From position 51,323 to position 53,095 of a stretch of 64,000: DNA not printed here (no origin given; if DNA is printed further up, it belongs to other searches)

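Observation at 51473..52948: Protein-tyrosine-phosphatase-like domain fused to an ADP-ribosylglycohydrolase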

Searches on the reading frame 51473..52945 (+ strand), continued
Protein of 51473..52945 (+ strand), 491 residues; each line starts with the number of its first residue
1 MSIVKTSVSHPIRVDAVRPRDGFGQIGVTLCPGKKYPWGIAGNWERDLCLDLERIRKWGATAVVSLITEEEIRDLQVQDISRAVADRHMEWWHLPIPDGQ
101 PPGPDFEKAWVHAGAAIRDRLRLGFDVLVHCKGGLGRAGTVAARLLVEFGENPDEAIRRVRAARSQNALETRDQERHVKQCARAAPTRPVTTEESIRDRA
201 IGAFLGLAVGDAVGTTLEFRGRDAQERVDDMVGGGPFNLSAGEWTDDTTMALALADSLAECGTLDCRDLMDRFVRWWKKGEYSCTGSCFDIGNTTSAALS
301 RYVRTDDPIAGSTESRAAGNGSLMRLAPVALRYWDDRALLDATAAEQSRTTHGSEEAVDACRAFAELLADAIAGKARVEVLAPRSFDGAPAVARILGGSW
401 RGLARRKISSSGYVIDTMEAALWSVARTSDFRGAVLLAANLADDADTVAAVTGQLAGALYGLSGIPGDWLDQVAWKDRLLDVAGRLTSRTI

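Call 33: find_homologous_proteins(query=P0140, max_evalue=0.00001)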
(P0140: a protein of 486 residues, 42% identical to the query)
Query P0140 (486 aa): 1165 proteins with E <= 0.00001 among 8000 candidates; the best 120 are listed.
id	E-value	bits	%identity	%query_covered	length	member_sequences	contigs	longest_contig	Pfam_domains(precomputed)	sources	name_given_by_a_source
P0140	0.0e+0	1108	100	100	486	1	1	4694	PF03747.20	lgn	-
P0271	3.6e-150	519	54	97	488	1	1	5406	PF03747.20,PF22784.2,PF05706.18,PF22785.2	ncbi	ncbi:MAG: ADP-ribosylglycohydrolase family protein [Novosphingobium sp.]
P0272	2.6e-145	503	51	99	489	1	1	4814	PF03747.20,PF22784.2,PF05706.18,PF22785.2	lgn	-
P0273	5.2e-143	495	51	98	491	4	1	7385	PF03747.20,PF22784.2,PF05706.18,PF22785.2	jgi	jgi:ADP-ribosyl-[dinitrogen reductase] hydrolase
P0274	1.2e-140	487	50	99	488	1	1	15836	PF03747.20,PF22784.2,PF05706.18,PF22785.2,PF00782.26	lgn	-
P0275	1.7e-139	484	51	99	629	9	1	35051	PF03747.20,PF22784.2,PF05706.18,PF22785.2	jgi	jgi:ADP-ribosyl-[dinitrogen reductase] hydrolase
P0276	4.4e-139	482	50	99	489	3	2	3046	PF03747.20,PF22784.2,PF05706.18,PF22785.2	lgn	-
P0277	2.4e-138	480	50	99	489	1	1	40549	PF03747.20,PF22784.2,PF05706.18,PF22785.2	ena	-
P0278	1.0e-135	471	50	99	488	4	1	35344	PF03747.20,PF22784.2,PF05706.18,PF22785.2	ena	-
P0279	2.7e-135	470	50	98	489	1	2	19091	PF03747.20,PF22784.2,PF05706.18,PF22785.2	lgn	-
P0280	4.0e-135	469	51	100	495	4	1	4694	PF03747.20,PF22784.2,PF05706.18,PF22785.2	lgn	-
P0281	6.2e-135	469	49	100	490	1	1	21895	PF03747.20,PF22784.2,PF05706.18,PF22785.2,PF00782.26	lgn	-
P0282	1.9e-134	467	49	99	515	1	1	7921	PF03747.20,PF22784.2,PF05706.18,PF22785.2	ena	-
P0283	4.2e-133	463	50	98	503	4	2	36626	PF03747.20,PF22784.2,PF05706.18,PF22785.2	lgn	-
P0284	1.4e-131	458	50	98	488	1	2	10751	PF03747.20,PF22784.2,PF05706.18,PF22785.2,PF00782.26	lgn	-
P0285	1.3e-130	454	49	97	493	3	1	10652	PF03747.20,PF22784.2,PF05706.18,PF22785.2,PF00782.26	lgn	-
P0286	1.4e-130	454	49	99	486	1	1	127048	PF03747.20,PF22784.2,PF05706.18,PF22785.2,PF00782.26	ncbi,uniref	ncbi:ADP-ribosylglycohydrolase family protein [Novosphingobium sp. PS1R-30]|uniref:ADP-ribosylglycoh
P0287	5.6e-130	452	49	99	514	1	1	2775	PF03747.20,PF22784.2,PF22785.2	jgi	jgi:ADP-ribosyl-[dinitrogen reductase] hydrolase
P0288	9.5e-130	452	49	97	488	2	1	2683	PF03747.20,PF22784.2,PF22785.2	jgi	-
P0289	6.4e-129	449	49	99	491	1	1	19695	PF03747.20,PF22784.2,PF05706.18,PF22785.2,PF00782.26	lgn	-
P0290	2.7e-127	444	47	99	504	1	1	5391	PF03747.20,PF22784.2,PF22785.2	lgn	-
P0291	7.2e-127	442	48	99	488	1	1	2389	PF03747.20,PF22784.2,PF05706.18,PF22785.2,PF00782.26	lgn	-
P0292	2.1e-126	441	48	98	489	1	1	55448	PF03747.20,PF22784.2,PF22785.2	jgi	jgi:ADP-ribosyl-[dinitrogen reductase] hydrolase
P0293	2.5e-126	440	48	99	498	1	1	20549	PF03747.20,PF22784.2,PF05706.18,PF22785.2,PF00782.26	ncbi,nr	ncbi:MAG: ADP-ribosylglycohydrolase family protein [Sphingomonadales bacterium]|nr:ADP-ribosylglycoh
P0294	5.9e-126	439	48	99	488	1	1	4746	PF03747.20,PF22784.2,PF05706.18,PF22785.2,PF00782.26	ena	-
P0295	7.6e-126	439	48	99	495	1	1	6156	PF03747.20,PF22784.2,PF05706.18,PF22785.2,PF00782.26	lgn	-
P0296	2.3e-125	437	48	98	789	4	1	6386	PF03747.20,PF22784.2,PF05706.18,PF22785.2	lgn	-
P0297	3.3e-125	437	48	99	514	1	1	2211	PF03747.20,PF22784.2,PF05706.18,PF22785.2,PF00782.26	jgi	-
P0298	4.0e-125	436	48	98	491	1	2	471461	PF03747.20,PF22784.2,PF05706.18,PF22785.2,PF00782.26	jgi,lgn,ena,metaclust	metaclust:\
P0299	9.1e-125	435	49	94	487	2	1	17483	PF03747.20,PF22784.2,PF05706.18,PF22785.2,PF00782.26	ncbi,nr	ncbi:MAG: hypothetical protein EOO76_13120 [Novosphingobium sp.]|nr:MAG: hypothetical protein EOO76_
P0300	1.4e-124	435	48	98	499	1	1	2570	PF03747.20,PF22784.2,PF05706.18,PF22785.2,PF00782.26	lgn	-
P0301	1.5e-124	434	48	99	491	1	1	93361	PF03747.20,PF22784.2,PF05706.18,PF22785.2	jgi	jgi:ADP-ribosyl-[dinitrogen reductase] hydrolase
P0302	3.6e-124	433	46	99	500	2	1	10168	PF03747.20,PF22784.2,PF05706.18,PF22785.2,PF00782.26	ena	-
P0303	7.8e-123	429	48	98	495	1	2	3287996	PF03747.20,PF22784.2,PF05706.18,PF22785.2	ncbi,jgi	jgi:ADP-ribosyl-[dinitrogen reductase] hydrolase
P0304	8.9e-123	429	47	98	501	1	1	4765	PF03747.20,PF22784.2,PF05706.18,PF22785.2,PF00782.26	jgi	jgi:ADP-ribosyl-[dinitrogen reductase] hydrolase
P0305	1.2e-122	428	47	99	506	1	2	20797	PF03747.20,PF22784.2,PF05706.18,PF22785.2,PF00782.26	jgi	jgi:ADP-ribosyl-[dinitrogen reductase] hydrolase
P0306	3.6e-122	427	48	99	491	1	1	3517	PF03747.20,PF22784.2,PF05706.18,PF22785.2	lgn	-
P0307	3.6e-122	427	47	99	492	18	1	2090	PF03747.20,PF22784.2,PF05706.18,PF22785.2,PF00782.26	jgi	jgi:ADP-ribosyl-[dinitrogen reductase] hydrolase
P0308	3.8e-122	427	47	99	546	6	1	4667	PF03747.20,PF22784.2,PF05706.18,PF22785.2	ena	-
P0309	3.9e-122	426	47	99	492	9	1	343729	PF03747.20,PF22784.2,PF05706.18,PF22785.2,PF00782.26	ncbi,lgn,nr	ncbi:hypothetical protein GVM20_00360 [Porphyrobacter sp. SLTP]|nr:hypothetical protein [Porphyrobac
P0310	5.1e-122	426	53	84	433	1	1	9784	PF03747.20,PF22784.2,PF05706.18,PF22785.2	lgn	-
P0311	6.8e-122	426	47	99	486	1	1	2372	PF03747.20,PF22784.2,PF05706.18,PF22785.2,PF00102.33,PF00782.26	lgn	-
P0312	9.8e-122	425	47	96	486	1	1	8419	PF03747.20,PF22784.2,PF05706.18,PF22785.2,PF00102.33,PF00782.26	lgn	-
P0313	1.1e-121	425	47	98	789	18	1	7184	PF03747.20,PF22784.2,PF05706.18,PF22785.2,PF00782.26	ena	-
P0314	1.2e-121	425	48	98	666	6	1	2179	PF03747.20,PF22784.2,PF22785.2,PF00782.26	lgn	-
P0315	1.6e-121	424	47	98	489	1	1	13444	PF03747.20,PF22784.2,PF05706.18,PF22785.2,PF00782.26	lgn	-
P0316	1.8e-121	424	46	98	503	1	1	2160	PF03747.20,PF22784.2,PF22785.2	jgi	jgi:ADP-ribosyl-[dinitrogen reductase] hydrolase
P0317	2.2e-121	424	46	99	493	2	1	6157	PF03747.20,PF22784.2,PF22785.2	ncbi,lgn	-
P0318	2.7e-121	424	47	97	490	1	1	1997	PF03747.20,PF22784.2,PF05706.18,PF22785.2,PF00782.26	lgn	-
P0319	3.0e-121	424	47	98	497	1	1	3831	PF03747.20,PF22784.2,PF05706.18,PF22785.2,PF00782.26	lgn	-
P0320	3.3e-121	423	48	97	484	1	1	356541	PF03747.20,PF22784.2,PF05706.18,PF22785.2,PF00102.33,PF00782.26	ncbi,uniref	ncbi:MAG: ADP-ribosylglycohydrolase family protein [Sulfitobacter sp.]|uniref:ADP-ribosylglycohydrol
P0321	3.5e-121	423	46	98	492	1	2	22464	PF03747.20,PF22784.2,PF22785.2,PF00102.33,PF00782.26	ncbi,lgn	-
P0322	4.0e-121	423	48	97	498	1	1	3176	PF03747.20,PF22784.2,PF05706.18,PF22785.2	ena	-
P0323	4.4e-121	423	46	98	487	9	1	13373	PF03747.20,PF22784.2,PF05706.18,PF22785.2,PF00782.26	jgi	jgi:ADP-ribosyl-[dinitrogen reductase] hydrolase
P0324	7.8e-121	422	46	98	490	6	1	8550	PF03747.20,PF22784.2,PF05706.18,PF22785.2,PF00102.33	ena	-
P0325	8.1e-121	422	46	99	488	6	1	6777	PF03747.20,PF22784.2,PF05706.18,PF22785.2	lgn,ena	-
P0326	1.9e-120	421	47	98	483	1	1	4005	PF03747.20,PF22784.2,PF05706.18,PF22785.2,PF00102.33,PF00782.26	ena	-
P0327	2.8e-120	420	47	98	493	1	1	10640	PF03747.20,PF22784.2,PF22785.2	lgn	-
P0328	5.1e-120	419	46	98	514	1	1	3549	PF03747.20,PF22784.2,PF05706.18,PF22785.2,PF00782.26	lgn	-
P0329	5.6e-120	419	47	97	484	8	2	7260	PF03747.20,PF22784.2,PF05706.18,PF22785.2,PF00102.33,PF00782.26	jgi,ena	-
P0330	5.7e-120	419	49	98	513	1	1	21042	PF03747.20,PF22784.2,PF05706.18,PF22785.2,PF00782.26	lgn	-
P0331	5.9e-120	419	46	98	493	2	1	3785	PF03747.20,PF22784.2,PF22785.2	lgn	-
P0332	6.1e-120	419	47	98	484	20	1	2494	PF03747.20,PF22784.2,PF05706.18,PF22785.2,PF00102.33,PF00782.26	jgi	jgi:ADP-ribosyl-[dinitrogen reductase] hydrolase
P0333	6.6e-120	419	47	99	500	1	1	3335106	PF03747.20,PF22784.2,PF22785.2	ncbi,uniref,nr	ncbi:ADP-ribosylglycohydrolase family protein [Rhodobacter sp. CZR27]|uniref:ADP-ribosylglycohydrola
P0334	6.9e-120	419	47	96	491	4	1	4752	PF03747.20,PF22784.2,PF22785.2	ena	-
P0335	1.8e-119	418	46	97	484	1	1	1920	PF03747.20,PF22784.2,PF05706.18,PF22785.2,PF00782.26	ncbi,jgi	-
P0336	3.0e-119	417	49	95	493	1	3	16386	PF03747.20,PF22784.2,PF05706.18,PF22785.2,PF00782.26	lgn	-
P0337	3.7e-119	417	46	99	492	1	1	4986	PF03747.20,PF22784.2,PF22785.2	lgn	-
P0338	4.1e-119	417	47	97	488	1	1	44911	PF03747.20,PF22784.2,PF05706.18,PF22785.2,PF00782.26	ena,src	-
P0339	4.7e-119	416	47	99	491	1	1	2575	PF03747.20,PF22784.2,PF05706.18,PF22785.2,PF00782.26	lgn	-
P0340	1.0e-118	415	47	98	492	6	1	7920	PF03747.20,PF22784.2,PF05706.18,PF00782.26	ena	-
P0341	1.1e-118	415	46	97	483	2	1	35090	PF03747.20,PF22784.2,PF05706.18,PF22785.2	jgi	jgi:ADP-ribosyl-[dinitrogen reductase] hydrolase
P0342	1.3e-118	415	47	97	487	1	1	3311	PF03747.20,PF22784.2,PF05706.18,PF22785.2,PF00782.26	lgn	-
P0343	1.7e-118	414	47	99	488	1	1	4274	PF03747.20,PF22784.2,PF05706.18,PF22785.2,PF00782.26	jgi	jgi:ADP-ribosyl-[dinitrogen reductase] hydrolase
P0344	1.9e-118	414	45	98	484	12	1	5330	PF03747.20,PF22784.2,PF05706.18,PF22785.2,PF00102.33,PF00782.26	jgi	-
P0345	3.3e-118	414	47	98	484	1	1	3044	PF03747.20,PF22784.2,PF05706.18,PF22785.2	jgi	jgi:ADP-ribosyl-[dinitrogen reductase] hydrolase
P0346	3.4e-118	413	47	98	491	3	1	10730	PF03747.20,PF22784.2,PF22785.2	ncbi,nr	ncbi:MAG: ADP-ribosylglycohydrolase family protein [Alphaproteobacteria bacterium]|nr:ADP-ribosylgly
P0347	3.8e-118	413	47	98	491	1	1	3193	PF03747.20,PF22784.2,PF22785.2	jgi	jgi:ADP-ribosyl-[dinitrogen reductase] hydrolase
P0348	3.9e-118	413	46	98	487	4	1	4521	PF03747.20,PF22784.2,PF22785.2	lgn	-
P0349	4.6e-118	413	46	98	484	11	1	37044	PF03747.20,PF22784.2,PF05706.18,PF22785.2,PF00782.26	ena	-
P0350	7.4e-118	412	48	97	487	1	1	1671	PF03747.20,PF22784.2,PF05706.18,PF22785.2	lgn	-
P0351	9.0e-118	412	46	99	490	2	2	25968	PF03747.20,PF22784.2,PF22785.2,PF00782.26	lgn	-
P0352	9.9e-118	412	45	98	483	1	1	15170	PF03747.20,PF22784.2,PF22785.2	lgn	-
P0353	1.2e-117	412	45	97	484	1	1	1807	PF03747.20,PF22784.2,PF05706.18,PF22785.2,PF00102.33,PF00782.26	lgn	-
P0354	1.4e-117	411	46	98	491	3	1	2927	PF03747.20,PF22784.2,PF22785.2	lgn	-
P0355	2.4e-117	411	47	98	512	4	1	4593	PF03747.20,PF22784.2,PF05706.18,PF00782.26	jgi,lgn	jgi:ADP-ribosyl-[dinitrogen reductase] hydrolase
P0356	2.6e-117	411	47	98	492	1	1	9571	PF03747.20,PF22784.2,PF22785.2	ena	-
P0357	2.7e-117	410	46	98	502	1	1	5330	PF03747.20,PF22784.2,PF05706.18,PF22785.2,PF00102.33,PF00782.26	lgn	-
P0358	3.0e-117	410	46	98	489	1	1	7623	PF03747.20,PF22784.2,PF05706.18,PF22785.2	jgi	-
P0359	3.1e-117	410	47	97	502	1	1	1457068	PF03747.20,PF22784.2,PF22785.2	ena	-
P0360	3.2e-117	410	45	98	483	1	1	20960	PF03747.20,PF22784.2,PF22785.2,PF00102.33,PF00782.26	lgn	-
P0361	3.6e-117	410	46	97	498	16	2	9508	PF03747.20,PF22784.2,PF05706.18,PF22785.2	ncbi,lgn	-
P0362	3.7e-117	410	46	98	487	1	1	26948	PF03747.20,PF22784.2,PF05706.18,PF22785.2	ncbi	-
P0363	3.8e-117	410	46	98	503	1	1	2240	PF03747.20,PF22784.2,PF05706.18,PF22785.2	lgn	-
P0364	4.5e-117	410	45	98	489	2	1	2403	PF03747.20,PF22784.2,PF05706.18,PF22785.2,PF00782.26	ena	-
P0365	4.6e-117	410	44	98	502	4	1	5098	PF03747.20,PF22784.2,PF05706.18,PF22785.2,PF00782.26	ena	-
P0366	5.4e-117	410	47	98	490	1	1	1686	PF03747.20,PF22784.2,PF05706.18,PF22785.2,PF00782.26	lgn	-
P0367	5.7e-117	409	47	95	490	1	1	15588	PF03747.20,PF22784.2,PF05706.18,PF22785.2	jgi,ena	-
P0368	7.1e-117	409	46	98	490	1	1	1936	PF03747.20,PF22784.2,PF05706.18,PF22785.2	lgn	-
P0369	8.1e-117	409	45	98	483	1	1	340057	PF03747.20,PF22784.2,PF05706.18,PF22785.2,PF00782.26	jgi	-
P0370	8.5e-117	409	47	98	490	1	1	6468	PF03747.20,PF22784.2,PF05706.18,PF22785.2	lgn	-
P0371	9.2e-117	409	47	98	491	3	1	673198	PF03747.20,PF22784.2,PF22785.2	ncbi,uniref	ncbi:hypothetical protein GCM10023208_15690 [Erythrobacter westpacificensis]|uniref:Tyrosine specifi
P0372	9.8e-117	409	47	98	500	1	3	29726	PF03747.20,PF22784.2,PF05706.18,PF22785.2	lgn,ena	-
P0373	1.0e-116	409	45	99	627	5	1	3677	PF03747.20,PF22784.2,PF05706.18,PF22785.2,PF00102.33,PF00782.26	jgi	jgi:ADP-ribosyl-[dinitrogen reductase] hydrolase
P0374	1.1e-116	409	47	97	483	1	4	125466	PF03747.20,PF22784.2,PF05706.18,PF22785.2,PF00102.33,PF00782.26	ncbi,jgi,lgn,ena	-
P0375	1.2e-116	408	47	98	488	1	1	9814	PF03747.20,PF22784.2,PF05706.18,PF22785.2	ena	-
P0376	1.7e-116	408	46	99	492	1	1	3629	PF03747.20,PF22784.2,PF05706.18,PF00782.26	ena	-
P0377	2.2e-116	408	46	98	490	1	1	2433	PF03747.20,PF22784.2,PF05706.18,PF22785.2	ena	-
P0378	2.8e-116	407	47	98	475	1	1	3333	PF03747.20,PF22784.2,PF05706.18,PF22785.2,PF00782.26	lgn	-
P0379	3.1e-116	407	45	100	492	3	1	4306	PF03747.20,PF22784.2,PF22785.2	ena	-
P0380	3.2e-116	407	45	99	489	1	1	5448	PF03747.20,PF22784.2,PF00782.26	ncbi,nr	ncbi:MAG: ADP-ribosylglycohydrolase family protein [Novosphingobium sp.]|nr:ADP-ribosylglycohydrolas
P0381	3.3e-116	407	45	99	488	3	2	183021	PF03747.20,PF22784.2,PF05706.18,PF22785.2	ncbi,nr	ncbi:MAG TPA: ADP-ribosylglycohydrolase family protein [Sphingomonadaceae bacterium]|nr:ADP-ribosylg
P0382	3.7e-116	407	47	98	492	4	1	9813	PF03747.20,PF22784.2,PF00782.26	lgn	-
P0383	3.7e-116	407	46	94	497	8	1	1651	PF03747.20,PF22784.2,PF05706.18,PF22785.2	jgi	jgi:ADP-ribosyl-[dinitrogen reductase] hydrolase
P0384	3.8e-116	407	45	98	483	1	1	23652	PF03747.20,PF22784.2,PF22785.2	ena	-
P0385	4.2e-116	407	46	98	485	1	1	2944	PF03747.20,PF22784.2,PF22785.2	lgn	-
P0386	4.9e-116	406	46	99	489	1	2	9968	PF03747.20,PF22784.2,PF05706.18,PF22785.2,PF00782.26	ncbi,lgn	-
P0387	6.6e-116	406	44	99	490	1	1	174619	PF03747.20,PF22784.2,PF22785.2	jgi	jgi:ADP-ribosyl-[dinitrogen reductase] hydrolase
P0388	6.6e-116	406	45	99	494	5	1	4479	PF03747.20,PF22784.2,PF22785.2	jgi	jgi:ADP-ribosyl-[dinitrogen reductase] hydrolase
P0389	7.0e-116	406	46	94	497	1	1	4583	PF03747.20,PF22784.2,PF05706.18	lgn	-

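Call 45: predict_structure(alignment_id=A2)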
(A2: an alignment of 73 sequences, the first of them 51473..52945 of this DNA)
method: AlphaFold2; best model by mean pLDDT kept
length: 491 residues; sequences in the alignment: 73
mean_pLDDT: 94.3   pTM: 0.93
mean pLDDT of the five models: 94.3, 93.9, 93.5, 92.8, 92.6
residues with pLDDT >= 90: 434; 70-90: 47; 50-70: 8; < 50: 2
segments of 3 or more residues with pLDDT < 50: none
pLDDT, mean of each block of 10 residues (from residue 1): 87 96 96 90 92 97 98 96 95 96 97 95 97 93 98 98 92 97 92 97 98 93 88 94 95 97 97 96 90 91 97 75 92 97 97 94 98 96 96 97 92 93 97 97 93 98 98 97 86 36
secondary structure, 60 per line:
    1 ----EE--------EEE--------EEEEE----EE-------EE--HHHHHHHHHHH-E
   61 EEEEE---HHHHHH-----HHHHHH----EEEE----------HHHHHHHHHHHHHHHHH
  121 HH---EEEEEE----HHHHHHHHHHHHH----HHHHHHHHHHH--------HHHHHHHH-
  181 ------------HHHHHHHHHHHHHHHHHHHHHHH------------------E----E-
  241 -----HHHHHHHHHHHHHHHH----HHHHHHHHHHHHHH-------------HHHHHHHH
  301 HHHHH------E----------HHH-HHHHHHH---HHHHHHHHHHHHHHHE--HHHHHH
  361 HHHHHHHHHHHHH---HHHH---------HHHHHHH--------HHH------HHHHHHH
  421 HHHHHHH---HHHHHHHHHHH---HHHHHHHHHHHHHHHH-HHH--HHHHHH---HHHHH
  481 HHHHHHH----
elements in order: E15-17 E26-30 H48-58 E60-65 H69-74 H80-85 E90-93 H104-122 E126-131 H136-148 H153-163 H172-179 H193-215 H246-261 H266-279 H293-305 H327-333 H337-351 H355-373 H377-380 H390-396 H414-427 H431-441 H445-460 H467-472 H476-487

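Call 49: fold_search(model_id=the predicted structure, library=pdb)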
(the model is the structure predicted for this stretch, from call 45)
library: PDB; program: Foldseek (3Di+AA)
matches with E <= 10: 632; with E <= 0.001: 116
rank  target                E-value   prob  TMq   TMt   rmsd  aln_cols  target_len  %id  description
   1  6drh_E                1.3e-28  1.00  0.59  0.79   7.0       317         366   44  ADP-ribosyltransferase toxin/immunity pair (released 2018-10-31)
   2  6dre_A                6.1e-28  1.00  0.59  0.80   7.0       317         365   44  ADP-ribosyltransferase toxin/immunity pair (released 2018-10-31)
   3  2yzw                  3.0e-21  1.00  0.54  0.92   2.5       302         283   42  ADP-ribosylglycohydrolase-related protein complex (released 2007-11-06)
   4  2yzv                  6.4e-21  1.00  0.54  0.91   2.4       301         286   42  ADP-ribosylglycohydrolase-related protein complex (released 2007-11-06)
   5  2cwc                  7.5e-21  1.00  0.54  0.91   2.5       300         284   43  Crystal structure of ADP-ribosylglycohydrolase-related protein from Thermus thermophilus HB8 (released 2005-12-18)
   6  8za7_A                3.3e-18  1.00  0.57  0.83   2.3       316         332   30  ART-ARH type toxin effector-immunity protein pair of Listeria monocytogenes (released 2025-04-30)
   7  2woc_A                1.8e-17  1.00  0.52  0.86   3.2       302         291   33  Crystal Structure of the dinitrogenase reductase-activating glycohydrolase (DRAG) from Rhodospirillum rubrum (released 2009-08-11)
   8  2woe_A                2.1e-17  1.00  0.51  0.85   3.4       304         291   33  Crystal Structure of the D97N variant of dinitrogenase reductase- activating glycohydrolase (DRAG) from Rhodospirillum (released 2009-08-18)
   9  3o5t_A                5.6e-17  1.00  0.50  0.82   4.8       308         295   28  Structure of DraG-GlnZ complex with ADP (released 2011-10-05)
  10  3g9d_B                7.3e-16  1.00  0.49  0.82   5.0       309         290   28  Crystal structure glycohydrolase (released 2009-07-14)
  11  3g9d_A                8.9e-16  1.00  0.49  0.82   5.0       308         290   28  Crystal structure glycohydrolase (released 2009-07-14)
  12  1t5j                  3.7e-14  1.00  0.46  0.73   4.9       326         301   21  Crystal structure of ribosylglycohydrolase MJ1187 from Methanococcus jannaschii (released 2004-05-11)
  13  7akr_BBB              7.9e-11  1.00  0.46  0.67   4.7       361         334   18  Human ADP-ribosylserine hydrolase ARH3 mutant E41A in complex with ADP-ribose dimer (released 2021-06-16)
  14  7akr_AAA              1.4e-10  1.00  0.47  0.65   6.0       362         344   18  Human ADP-ribosylserine hydrolase ARH3 mutant E41A in complex with ADP-ribose dimer (released 2021-06-16)
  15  7l9f_C                1.9e-10  1.00  0.46  0.65   5.0       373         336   17  Crystal structure of human ARH3 bound to calcium and ADP-ribose (released 2021-04-28)
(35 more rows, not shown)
